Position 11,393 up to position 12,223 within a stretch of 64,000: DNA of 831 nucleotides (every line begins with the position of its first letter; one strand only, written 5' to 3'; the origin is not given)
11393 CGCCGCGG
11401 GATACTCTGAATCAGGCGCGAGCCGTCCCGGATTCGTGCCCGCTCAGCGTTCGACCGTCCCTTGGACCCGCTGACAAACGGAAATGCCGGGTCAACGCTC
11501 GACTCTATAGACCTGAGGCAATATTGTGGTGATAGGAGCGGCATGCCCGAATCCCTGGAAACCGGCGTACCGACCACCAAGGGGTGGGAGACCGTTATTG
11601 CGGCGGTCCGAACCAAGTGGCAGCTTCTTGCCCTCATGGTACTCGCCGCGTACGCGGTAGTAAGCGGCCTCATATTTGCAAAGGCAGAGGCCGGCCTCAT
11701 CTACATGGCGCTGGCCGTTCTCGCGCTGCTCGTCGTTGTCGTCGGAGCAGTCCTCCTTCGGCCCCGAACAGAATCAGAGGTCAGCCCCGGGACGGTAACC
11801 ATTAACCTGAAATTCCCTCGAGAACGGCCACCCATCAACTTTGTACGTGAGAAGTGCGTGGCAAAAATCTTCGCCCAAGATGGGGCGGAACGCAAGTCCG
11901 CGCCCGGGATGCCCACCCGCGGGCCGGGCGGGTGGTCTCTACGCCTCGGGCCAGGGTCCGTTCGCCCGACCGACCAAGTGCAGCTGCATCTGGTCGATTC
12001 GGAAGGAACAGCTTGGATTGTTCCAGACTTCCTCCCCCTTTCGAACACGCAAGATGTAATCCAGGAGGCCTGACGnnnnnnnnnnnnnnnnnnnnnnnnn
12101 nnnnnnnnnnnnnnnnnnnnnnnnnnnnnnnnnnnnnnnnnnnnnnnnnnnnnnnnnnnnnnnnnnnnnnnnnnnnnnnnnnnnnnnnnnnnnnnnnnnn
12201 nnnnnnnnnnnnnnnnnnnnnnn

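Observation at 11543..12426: Coupled 2-TM protein plus prokaryotic YEATS-domain gene pair in an archaeon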

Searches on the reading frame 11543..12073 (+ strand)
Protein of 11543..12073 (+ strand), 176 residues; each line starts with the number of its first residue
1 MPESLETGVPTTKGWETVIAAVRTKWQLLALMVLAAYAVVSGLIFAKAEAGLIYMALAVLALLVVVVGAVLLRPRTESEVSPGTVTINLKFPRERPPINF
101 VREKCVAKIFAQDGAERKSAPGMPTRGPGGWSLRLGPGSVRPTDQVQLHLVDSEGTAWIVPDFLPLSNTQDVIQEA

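Call 5: search_protein_families(library=pfam, proteins=[window:11543-12073:+], max_evalue=1)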
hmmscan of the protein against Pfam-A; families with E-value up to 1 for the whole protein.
window:11543-12073:+ (176 aa): 3 families
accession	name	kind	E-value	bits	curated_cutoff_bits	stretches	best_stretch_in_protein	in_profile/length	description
PF11992.13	TgpA_N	-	0.0025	17.3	30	1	21-77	96-151/333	TgpA N-terminal domain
PF07584.16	BatA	-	0.035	15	25.9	0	9-43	35-74/77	Aerotolerance regulator N-terminal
PF07213.16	DAP10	-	0.61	10.5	22.9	1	50-89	37-75/79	DAP10 membrane protein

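Call 6: search_protein_families(library=ncbifam, proteins=[window:11543-12073:+], max_evalue=1)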
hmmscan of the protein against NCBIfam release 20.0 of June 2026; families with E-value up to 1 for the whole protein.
window:11543-12073:+ (176 aa): 2 families
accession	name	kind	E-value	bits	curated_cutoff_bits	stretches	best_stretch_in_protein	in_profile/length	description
NF010198.0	PRK13673.1-5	equivalog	0.018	15.3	116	1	18-72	5-57/118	hypothetical protein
TIGR03920.1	T7SS_EccD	equivalog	0.086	11.6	94.95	1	23-84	362-424/455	type VII secretion integral membrane protein EccD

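Call 13: find_homologous_proteins(query=window:11543-12073:+)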
Query window:11543-12073:+ (176 aa): 1 proteins with E <= 0.001 among 1054 candidates.
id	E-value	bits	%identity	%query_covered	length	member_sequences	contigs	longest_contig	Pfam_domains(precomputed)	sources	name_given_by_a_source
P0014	4.4e-109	380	100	100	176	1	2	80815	-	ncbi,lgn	-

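Call 27: search_protein_representatives(protein=window:11543-12073:+)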
Query: 176 residues. Proteins with E-value up to 0.001 (for the whole library): 54; up to 1e-10: 6; up to 1e-30: 1. The best 54 are listed.
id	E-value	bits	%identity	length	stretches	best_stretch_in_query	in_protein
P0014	1.4e-109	379.8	100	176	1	1-176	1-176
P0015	1.4e-14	70.6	35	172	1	35-171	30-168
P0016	3.8e-12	62.7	34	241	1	12-170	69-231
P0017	1.1e-11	61.1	37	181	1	13-171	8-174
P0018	2.5e-11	60.0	34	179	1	12-171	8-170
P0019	5.1e-11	59.0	37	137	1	56-166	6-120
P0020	2.2e-10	56.9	29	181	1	13-174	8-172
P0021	3.3e-10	56.3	34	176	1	9-173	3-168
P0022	6.0e-10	55.5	33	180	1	13-169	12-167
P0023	8.1e-10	55.1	35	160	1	33-173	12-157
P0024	8.9e-10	55.0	31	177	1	12-167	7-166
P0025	1.1e-09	54.7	29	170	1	15-173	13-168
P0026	2.3e-09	53.6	41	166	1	28-174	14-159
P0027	2.7e-09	53.4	26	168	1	10-174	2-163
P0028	3.1e-09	53.2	32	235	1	2-173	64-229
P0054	3.4e-05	40.1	26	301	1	25-171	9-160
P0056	4.3e-05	39.7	30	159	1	25-166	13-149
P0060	2.3e-04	37.3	32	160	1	16-163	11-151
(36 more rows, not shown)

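Call 71: search_protein_families(library=padloc, proteins=[window:11543-12073:+, P0054], max_evalue=0.01)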
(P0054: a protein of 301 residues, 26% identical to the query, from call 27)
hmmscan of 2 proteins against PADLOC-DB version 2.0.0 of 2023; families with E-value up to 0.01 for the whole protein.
window:11543-12073:+ (176 aa): 0 families

P0054 (301 aa): 0 families

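Call 72: search_protein_families(library=phrogs, proteins=[window:11543-12073:+, P0054], max_evalue=0.01)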
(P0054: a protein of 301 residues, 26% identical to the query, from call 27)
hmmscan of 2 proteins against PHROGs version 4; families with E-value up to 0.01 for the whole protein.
window:11543-12073:+ (176 aa): 0 families

P0054 (301 aa): 0 families

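Call 102: find_encoding_contigs(protein=P0056, flank=3000, max_places=2)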
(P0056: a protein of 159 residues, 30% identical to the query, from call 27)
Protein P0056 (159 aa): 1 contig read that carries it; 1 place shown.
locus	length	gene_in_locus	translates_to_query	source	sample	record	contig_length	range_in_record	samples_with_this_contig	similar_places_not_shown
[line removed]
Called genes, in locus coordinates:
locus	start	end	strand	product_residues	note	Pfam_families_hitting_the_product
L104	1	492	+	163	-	?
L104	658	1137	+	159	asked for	-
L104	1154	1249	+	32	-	?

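Call 103: find_encoding_contigs(protein=P0060, flank=3000, max_places=2)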
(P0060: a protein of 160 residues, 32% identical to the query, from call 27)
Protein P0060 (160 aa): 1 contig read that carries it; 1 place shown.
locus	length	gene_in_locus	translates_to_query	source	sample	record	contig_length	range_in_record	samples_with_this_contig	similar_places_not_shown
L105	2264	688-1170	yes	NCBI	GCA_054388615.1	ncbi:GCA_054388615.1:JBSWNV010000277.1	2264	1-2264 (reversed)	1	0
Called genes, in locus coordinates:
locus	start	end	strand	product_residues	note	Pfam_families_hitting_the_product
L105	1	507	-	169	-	PF24681:Kelch_KLHDC2_KLHL20_DRC7 (weak)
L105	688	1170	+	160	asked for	-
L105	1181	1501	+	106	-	PF03366:YEATS, PF20305:pYEATS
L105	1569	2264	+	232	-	?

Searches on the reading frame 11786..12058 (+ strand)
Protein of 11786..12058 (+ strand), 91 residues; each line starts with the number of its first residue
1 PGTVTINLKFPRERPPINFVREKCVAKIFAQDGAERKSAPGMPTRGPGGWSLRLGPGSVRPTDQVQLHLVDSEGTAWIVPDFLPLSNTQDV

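Call 79: find_homologous_proteins(query=A5, max_evalue=0.001)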
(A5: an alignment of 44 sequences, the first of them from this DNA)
Query A5 (44 sequences) (91 aa, profile of the alignment): 7 proteins with E <= 0.001 among 733 candidates.
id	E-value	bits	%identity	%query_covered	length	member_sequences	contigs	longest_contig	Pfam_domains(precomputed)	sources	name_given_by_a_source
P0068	9.9e-31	123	35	98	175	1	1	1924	-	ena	-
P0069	2.7e-29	119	32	97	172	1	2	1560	-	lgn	-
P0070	2.1e-28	116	29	93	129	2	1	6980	-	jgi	jgi:hypothetical protein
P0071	1.9e-20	90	31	89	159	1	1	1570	-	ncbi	-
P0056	2.3e-18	84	28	89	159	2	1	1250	-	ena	-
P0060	2.8e-18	84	32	85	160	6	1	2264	-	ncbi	ncbi:MAG: hypothetical protein ACW99U_22330 [Candidatus Thorarchaeota archaeon]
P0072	1.8e-10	58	29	93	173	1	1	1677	-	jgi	jgi:hypothetical protein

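Call 94: search_solved_structures(query=A5, max_evalue=10)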
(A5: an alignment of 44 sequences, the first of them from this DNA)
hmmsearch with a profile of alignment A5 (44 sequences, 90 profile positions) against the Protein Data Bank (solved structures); distinct sequences matched with E-value up to 10: 6.
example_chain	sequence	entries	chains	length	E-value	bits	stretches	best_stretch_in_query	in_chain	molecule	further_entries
8bl3_A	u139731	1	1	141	0.11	15.8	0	3-43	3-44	scIg12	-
8bl6_A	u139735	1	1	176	0.19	15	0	3-43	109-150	dIG14-scdim-EF62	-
6spb_D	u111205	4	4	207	0.91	12.9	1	39-70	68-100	50S ribosomal protein L3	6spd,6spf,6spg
7unr_D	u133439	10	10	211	0.93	12.8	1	39-70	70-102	50S ribosomal protein L3 | Large ribosomal subunit protein uL3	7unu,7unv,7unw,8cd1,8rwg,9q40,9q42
7dm0_A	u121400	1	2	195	1.4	12.2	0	4-29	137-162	Biofilm-associated surface protein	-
3w37_A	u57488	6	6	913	1.7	12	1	43-79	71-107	Alpha-glucosidase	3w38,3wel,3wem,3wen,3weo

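Call 98: find_encoding_contigs(protein=P0068, flank=3000, max_places=2)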
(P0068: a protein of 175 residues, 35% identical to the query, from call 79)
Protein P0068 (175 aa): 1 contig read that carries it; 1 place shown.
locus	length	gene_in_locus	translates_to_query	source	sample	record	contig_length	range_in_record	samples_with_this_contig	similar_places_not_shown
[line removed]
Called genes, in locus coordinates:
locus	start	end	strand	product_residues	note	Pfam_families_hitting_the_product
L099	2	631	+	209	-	?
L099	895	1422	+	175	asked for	-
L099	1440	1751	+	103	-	PF03366:YEATS, PF20305:pYEATS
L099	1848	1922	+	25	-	?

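Call 99: find_encoding_contigs(protein=P0069, flank=3000, max_places=2)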
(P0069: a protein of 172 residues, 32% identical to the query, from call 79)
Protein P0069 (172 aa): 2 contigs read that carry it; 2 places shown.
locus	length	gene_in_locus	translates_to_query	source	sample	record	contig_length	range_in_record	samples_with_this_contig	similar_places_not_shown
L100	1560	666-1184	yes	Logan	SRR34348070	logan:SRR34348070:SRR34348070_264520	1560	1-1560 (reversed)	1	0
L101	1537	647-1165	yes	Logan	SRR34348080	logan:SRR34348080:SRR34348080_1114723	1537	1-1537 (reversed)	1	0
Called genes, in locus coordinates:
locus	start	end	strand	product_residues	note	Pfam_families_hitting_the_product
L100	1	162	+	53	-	?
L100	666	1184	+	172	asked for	-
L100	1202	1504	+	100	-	PF03366:YEATS, PF20305:pYEATS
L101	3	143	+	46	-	?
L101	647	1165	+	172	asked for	-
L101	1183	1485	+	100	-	PF03366:YEATS, PF20305:pYEATS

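Call 100: find_encoding_contigs(protein=P0070, flank=5000, max_places=2)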
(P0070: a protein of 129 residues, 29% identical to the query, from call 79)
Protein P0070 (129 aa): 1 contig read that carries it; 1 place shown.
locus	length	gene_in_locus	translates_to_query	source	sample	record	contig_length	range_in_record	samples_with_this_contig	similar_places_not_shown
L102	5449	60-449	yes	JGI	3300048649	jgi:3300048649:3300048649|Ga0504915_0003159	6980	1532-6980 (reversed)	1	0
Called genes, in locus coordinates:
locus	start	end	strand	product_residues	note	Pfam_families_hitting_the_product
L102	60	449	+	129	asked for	-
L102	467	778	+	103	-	PF03366:YEATS, PF20305:pYEATS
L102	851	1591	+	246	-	PF02616:SMC_ScpA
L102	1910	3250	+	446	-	PF02737:3HCDH_N, PF00725:3HCDH (weak)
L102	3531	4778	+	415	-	PF00108:Thiolase_N, PF02803:Thiolase_C (weak), PF22691:Thiolase_C_1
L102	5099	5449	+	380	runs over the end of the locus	PF02771:Acyl-CoA_dh_N, PF02770:Acyl-CoA_dh_M, PF00441:Acyl-CoA_dh_1, PF08028:Acyl-CoA_dh_2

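Call 101: find_encoding_contigs(protein=P0071, flank=3000, max_places=2)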
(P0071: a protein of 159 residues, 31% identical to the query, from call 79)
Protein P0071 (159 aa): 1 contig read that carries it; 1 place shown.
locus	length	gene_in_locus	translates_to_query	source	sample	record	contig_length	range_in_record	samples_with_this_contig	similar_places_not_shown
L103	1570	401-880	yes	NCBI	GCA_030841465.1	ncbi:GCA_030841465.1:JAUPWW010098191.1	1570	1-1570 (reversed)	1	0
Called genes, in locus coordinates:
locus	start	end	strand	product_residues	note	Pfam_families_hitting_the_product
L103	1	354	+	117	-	?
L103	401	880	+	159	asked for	-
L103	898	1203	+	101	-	PF03366:YEATS, PF20305:pYEATS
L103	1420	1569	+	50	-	?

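Call 104: find_encoding_contigs(protein=P0072, flank=3000, max_places=2)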
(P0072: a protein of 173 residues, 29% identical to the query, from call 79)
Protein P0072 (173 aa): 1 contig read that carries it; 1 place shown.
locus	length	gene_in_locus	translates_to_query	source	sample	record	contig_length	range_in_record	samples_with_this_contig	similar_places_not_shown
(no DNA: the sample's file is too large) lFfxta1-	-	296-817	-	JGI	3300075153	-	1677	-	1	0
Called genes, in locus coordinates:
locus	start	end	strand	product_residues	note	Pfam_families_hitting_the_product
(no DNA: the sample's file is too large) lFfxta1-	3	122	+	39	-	?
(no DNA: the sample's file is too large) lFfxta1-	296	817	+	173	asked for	-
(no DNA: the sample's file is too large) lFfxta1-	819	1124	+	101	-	PF03366:YEATS, PF20305:pYEATS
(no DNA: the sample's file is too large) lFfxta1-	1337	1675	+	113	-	?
